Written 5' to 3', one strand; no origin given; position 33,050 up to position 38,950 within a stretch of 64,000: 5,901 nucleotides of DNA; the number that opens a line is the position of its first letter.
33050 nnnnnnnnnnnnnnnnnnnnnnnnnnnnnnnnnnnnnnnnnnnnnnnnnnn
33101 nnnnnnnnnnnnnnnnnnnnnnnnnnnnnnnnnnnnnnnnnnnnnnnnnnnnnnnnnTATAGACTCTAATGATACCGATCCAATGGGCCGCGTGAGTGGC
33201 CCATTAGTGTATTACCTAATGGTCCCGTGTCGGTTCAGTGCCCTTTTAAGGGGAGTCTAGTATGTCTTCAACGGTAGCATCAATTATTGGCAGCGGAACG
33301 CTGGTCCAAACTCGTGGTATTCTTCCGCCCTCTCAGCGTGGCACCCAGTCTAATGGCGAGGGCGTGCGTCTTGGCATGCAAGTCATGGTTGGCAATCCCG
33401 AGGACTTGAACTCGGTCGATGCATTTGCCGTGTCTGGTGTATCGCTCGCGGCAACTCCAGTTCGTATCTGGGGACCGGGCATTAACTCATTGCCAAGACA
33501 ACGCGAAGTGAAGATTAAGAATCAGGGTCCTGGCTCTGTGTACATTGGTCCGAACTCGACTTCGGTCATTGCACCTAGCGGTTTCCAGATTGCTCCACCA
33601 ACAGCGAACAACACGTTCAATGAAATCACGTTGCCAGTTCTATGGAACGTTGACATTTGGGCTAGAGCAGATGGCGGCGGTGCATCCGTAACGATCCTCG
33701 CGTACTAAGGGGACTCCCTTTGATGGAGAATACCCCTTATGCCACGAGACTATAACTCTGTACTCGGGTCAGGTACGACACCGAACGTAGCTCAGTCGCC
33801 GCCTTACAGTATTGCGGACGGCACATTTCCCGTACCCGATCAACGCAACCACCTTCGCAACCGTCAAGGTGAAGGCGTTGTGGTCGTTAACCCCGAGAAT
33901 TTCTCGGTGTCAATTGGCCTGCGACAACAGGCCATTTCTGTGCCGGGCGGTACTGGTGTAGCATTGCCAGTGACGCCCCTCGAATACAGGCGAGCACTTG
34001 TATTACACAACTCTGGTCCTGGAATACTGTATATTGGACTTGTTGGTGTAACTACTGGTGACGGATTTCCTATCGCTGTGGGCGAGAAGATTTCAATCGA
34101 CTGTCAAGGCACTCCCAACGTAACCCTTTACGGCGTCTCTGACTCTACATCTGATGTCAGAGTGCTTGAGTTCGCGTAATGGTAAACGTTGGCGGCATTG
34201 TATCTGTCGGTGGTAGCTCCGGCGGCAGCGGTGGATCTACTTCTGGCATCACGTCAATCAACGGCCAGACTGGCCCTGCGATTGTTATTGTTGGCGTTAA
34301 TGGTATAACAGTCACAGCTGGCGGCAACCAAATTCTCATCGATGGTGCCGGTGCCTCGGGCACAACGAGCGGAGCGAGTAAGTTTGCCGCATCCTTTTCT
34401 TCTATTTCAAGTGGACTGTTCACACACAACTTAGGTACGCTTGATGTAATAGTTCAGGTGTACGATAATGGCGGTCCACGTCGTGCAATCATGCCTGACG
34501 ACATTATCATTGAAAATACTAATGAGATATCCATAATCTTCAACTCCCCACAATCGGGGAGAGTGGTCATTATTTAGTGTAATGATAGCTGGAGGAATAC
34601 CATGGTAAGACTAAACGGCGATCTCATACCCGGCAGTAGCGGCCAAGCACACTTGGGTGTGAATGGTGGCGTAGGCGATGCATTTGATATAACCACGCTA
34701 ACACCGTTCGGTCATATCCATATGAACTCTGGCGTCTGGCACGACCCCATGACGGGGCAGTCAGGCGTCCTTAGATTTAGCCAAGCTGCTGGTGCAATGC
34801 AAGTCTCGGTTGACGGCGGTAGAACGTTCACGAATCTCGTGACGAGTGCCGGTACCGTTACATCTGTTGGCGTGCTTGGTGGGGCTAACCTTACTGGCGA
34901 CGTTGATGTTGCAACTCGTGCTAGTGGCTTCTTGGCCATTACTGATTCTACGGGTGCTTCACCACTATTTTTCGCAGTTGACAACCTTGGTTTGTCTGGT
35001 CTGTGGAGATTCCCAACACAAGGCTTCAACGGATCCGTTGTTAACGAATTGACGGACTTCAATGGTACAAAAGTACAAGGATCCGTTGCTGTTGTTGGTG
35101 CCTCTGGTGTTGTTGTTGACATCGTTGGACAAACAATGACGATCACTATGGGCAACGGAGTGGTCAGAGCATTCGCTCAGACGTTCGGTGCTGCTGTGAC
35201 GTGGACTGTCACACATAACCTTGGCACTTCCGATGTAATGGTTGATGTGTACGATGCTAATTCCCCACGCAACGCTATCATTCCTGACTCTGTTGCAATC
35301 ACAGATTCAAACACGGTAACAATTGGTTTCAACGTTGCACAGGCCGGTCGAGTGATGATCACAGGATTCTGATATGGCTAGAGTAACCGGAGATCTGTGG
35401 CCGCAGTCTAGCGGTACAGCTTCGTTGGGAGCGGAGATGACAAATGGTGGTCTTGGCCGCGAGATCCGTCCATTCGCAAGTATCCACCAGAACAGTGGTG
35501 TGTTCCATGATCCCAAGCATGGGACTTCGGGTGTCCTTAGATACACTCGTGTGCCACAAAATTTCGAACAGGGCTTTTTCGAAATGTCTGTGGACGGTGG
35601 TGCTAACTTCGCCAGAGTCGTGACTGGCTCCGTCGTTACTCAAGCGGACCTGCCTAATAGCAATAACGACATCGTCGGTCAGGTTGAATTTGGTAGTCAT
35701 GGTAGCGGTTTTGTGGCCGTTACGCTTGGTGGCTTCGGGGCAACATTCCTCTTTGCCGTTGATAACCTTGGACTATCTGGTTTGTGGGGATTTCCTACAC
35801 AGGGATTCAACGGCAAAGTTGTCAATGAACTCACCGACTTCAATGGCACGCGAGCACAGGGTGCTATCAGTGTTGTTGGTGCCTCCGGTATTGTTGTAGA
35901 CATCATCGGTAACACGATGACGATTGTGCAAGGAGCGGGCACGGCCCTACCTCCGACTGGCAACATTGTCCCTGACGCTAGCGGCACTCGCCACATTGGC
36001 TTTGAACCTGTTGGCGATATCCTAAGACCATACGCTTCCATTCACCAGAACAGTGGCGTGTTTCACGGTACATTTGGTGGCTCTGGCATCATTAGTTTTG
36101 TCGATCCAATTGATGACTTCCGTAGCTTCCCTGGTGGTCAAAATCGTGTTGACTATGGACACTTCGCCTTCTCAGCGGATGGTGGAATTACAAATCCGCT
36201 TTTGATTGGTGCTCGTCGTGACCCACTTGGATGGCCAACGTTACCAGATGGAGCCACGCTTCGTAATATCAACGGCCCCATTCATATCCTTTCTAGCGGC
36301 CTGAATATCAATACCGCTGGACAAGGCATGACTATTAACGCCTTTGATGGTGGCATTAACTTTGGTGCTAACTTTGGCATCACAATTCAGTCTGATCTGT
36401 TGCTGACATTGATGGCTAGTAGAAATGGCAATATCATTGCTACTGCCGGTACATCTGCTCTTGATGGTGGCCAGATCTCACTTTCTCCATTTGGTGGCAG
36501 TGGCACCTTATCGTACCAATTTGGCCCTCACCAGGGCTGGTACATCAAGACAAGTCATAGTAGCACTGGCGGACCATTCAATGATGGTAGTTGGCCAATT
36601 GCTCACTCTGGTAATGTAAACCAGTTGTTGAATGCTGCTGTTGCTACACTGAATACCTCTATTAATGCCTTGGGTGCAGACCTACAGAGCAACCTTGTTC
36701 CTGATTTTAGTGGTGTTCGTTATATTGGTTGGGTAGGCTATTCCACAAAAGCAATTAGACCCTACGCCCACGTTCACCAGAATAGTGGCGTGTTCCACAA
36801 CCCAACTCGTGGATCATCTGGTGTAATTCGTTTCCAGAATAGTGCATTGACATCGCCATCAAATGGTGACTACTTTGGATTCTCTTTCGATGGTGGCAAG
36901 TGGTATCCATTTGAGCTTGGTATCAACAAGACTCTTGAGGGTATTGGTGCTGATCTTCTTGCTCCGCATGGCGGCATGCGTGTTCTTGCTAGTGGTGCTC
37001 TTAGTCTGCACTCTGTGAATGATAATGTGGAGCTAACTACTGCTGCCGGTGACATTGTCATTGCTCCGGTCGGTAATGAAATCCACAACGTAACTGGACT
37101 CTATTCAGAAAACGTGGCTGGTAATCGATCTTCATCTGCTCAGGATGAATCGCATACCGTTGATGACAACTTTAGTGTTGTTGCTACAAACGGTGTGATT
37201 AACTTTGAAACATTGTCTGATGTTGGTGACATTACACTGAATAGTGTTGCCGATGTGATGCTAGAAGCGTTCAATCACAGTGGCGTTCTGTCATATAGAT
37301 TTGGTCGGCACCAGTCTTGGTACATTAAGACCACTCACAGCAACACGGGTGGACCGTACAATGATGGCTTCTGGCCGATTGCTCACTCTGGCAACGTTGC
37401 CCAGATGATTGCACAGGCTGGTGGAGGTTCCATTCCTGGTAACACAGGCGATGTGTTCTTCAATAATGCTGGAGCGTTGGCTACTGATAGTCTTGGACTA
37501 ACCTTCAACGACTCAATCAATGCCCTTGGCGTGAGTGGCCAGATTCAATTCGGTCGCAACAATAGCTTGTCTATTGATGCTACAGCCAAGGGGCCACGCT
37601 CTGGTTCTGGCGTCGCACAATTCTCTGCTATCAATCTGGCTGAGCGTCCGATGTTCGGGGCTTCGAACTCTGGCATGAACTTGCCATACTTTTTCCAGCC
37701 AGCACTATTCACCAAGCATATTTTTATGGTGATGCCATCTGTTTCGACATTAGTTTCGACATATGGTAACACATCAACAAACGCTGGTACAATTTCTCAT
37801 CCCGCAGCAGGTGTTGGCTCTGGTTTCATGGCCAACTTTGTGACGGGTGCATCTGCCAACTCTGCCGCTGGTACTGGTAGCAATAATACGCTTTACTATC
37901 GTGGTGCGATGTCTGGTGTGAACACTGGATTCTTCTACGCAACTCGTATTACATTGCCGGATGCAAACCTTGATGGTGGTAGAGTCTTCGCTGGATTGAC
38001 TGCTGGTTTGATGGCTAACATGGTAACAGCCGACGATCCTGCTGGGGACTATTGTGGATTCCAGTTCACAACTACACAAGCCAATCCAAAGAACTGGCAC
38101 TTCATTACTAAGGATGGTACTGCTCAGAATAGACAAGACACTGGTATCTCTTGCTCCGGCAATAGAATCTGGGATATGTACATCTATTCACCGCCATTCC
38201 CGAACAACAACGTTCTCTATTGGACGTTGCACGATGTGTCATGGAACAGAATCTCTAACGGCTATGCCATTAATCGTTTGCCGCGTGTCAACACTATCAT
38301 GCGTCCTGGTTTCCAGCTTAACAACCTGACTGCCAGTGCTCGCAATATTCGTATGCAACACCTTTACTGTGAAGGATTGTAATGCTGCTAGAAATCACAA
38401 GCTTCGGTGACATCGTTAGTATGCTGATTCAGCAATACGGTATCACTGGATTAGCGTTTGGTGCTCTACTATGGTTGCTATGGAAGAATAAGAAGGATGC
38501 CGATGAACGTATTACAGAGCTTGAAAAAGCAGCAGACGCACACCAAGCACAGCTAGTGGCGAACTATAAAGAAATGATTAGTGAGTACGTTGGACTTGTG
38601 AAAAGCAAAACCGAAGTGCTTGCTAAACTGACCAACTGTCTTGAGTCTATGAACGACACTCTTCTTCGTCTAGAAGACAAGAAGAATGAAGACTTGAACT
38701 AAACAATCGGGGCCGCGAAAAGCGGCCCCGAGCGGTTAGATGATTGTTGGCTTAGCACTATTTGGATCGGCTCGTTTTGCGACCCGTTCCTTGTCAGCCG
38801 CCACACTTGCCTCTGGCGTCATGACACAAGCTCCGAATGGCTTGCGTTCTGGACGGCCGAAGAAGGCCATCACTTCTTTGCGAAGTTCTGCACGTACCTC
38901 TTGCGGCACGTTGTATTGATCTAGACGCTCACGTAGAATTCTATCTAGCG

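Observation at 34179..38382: Tail-fiber module built from shuffled and internally duplicated units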

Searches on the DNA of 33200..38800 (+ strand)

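Call 7: search_dna_similar(query=window:33200-38800:+, collection=phages, mode=distant, max_rows=25)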
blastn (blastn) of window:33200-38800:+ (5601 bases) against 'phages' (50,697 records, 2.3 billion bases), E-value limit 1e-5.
No match.

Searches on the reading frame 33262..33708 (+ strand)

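Call 5: search_protein_families(library=pfam, proteins=[window:33262-33708:+], max_evalue=0.1)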
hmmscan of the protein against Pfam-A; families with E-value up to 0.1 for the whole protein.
window:33262-33708:+ (148 aa): 0 families

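Call 6: search_protein_families(library=phrogs, proteins=[window:33262-33708:+], max_evalue=0.01)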
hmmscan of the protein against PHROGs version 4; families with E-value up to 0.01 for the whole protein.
window:33262-33708:+ (148 aa): 0 families

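Call 36: search_protein_families(library=ncbifam, proteins=[window:33262-33708:+], max_evalue=0.1)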
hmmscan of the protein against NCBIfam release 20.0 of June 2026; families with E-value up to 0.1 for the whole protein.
window:33262-33708:+ (148 aa): 1 family
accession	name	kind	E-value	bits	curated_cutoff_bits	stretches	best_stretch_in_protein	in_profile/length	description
NF045527.1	LegT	equivalog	0.039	12.4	1200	1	54-130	323-399/776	Dot/Icm T4SS effector LegT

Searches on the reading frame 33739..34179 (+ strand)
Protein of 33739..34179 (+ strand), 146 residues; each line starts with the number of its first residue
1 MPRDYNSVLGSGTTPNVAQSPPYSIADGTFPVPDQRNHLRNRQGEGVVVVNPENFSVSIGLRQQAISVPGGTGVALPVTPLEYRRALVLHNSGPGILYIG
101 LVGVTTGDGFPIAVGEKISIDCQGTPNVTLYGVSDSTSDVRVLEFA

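Call 5: search_protein_families(library=pfam, proteins=[window:33739-34179:+], max_evalue=0.1)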
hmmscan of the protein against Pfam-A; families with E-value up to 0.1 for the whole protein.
window:33739-34179:+ (146 aa): 0 families

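Call 6: search_protein_families(library=phrogs, proteins=[window:33739-34179:+], max_evalue=0.01)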
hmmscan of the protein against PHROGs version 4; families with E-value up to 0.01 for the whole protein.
window:33739-34179:+ (146 aa): 1 family
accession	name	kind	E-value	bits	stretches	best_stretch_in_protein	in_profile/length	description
phrog_25585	-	unknown function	0.00065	20.9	1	88-143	17-74/88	-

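Call 36: search_protein_families(library=ncbifam, proteins=[window:33739-34179:+], max_evalue=0.1)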
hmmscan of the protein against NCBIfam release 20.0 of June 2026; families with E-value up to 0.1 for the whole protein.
window:33739-34179:+ (146 aa): 0 families

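Call 62: search_dna_similar(query=window:33739-34179:+, collection=phages, mode=protein, max_evalue=0.01, max_rows=15)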
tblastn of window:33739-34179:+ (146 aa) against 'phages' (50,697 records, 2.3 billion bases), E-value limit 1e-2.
No match.

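Call 71: search_solved_structures(query=window:33739-34179:+, max_evalue=5)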
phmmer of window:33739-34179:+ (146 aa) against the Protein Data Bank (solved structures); distinct sequences matched with E-value up to 5: 4.
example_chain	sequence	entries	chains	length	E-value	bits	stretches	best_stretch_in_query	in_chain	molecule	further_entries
9plw_A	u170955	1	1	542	0.0059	19.7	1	33-101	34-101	M60 family metallopeptidase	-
9pl7_A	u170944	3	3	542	0.006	19.7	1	33-101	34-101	O-glycopeptidase BcM60K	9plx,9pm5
9t9r_A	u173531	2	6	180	0.0097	19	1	78-144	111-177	Penton base (GP14)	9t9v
4n7r_C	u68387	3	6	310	0.22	14.6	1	96-130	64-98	Genomic DNA, chromosome 3, P1 clone: MXL8 | Glutamyl-tRNA reductase-binding protein, chloroplastic | Glutamyl-tRNA reductase-binding protein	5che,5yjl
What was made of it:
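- o146 has a marginal match to a 'penton base' chain (E 0.0097, call 71).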

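Call 75: search_solved_structures(query=A5, max_evalue=5, show_alignments=3)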
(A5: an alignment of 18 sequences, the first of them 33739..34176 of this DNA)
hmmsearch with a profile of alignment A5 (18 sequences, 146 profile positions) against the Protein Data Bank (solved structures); distinct sequences matched with E-value up to 5: 0.
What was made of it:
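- The penton-base hit disappears with a family profile (call 75).
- Tried and rejected: The marginal hit of o146 to a 'penton base' chain (E 0.0097, call 71) was not reproduced with an 18-sequence family profile (call 75), so I dropped it.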

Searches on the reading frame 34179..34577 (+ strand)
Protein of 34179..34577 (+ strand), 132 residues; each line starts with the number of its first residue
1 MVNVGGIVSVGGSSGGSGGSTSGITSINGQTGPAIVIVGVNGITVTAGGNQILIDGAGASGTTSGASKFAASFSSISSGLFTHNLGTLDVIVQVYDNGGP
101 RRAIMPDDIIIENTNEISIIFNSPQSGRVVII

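Call 5: search_protein_families(library=pfam, proteins=[window:34179-34577:+], max_evalue=0.1)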
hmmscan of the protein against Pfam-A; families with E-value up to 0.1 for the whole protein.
window:34179-34577:+ (132 aa): 0 families

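Call 6: search_protein_families(library=phrogs, proteins=[window:34179-34577:+], max_evalue=0.01)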
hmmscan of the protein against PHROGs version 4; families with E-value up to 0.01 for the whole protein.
window:34179-34577:+ (132 aa): 6 families
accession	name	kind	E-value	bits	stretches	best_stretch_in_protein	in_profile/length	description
phrog_16122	-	head and packaging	1.4e-08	35.2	1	34-130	418-518/526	virion structural protein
phrog_21918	-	unknown function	7.4e-07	29.8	1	81-132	78-127/200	-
phrog_2647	-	head and packaging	5.8e-05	23.3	1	18-123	225-323/336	head decoration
phrog_38707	-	unknown function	0.00013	21.8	1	43-126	582-665/675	-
phrog_8309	-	unknown function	0.0018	18.5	1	61-124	236-300/312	-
phrog_2824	-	head and packaging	0.002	17.1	1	33-127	1048-1143/1151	virion structural protein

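Call 36: search_protein_families(library=ncbifam, proteins=[window:34179-34577:+], max_evalue=0.1)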
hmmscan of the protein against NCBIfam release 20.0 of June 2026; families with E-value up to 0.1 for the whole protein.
window:34179-34577:+ (132 aa): 0 families
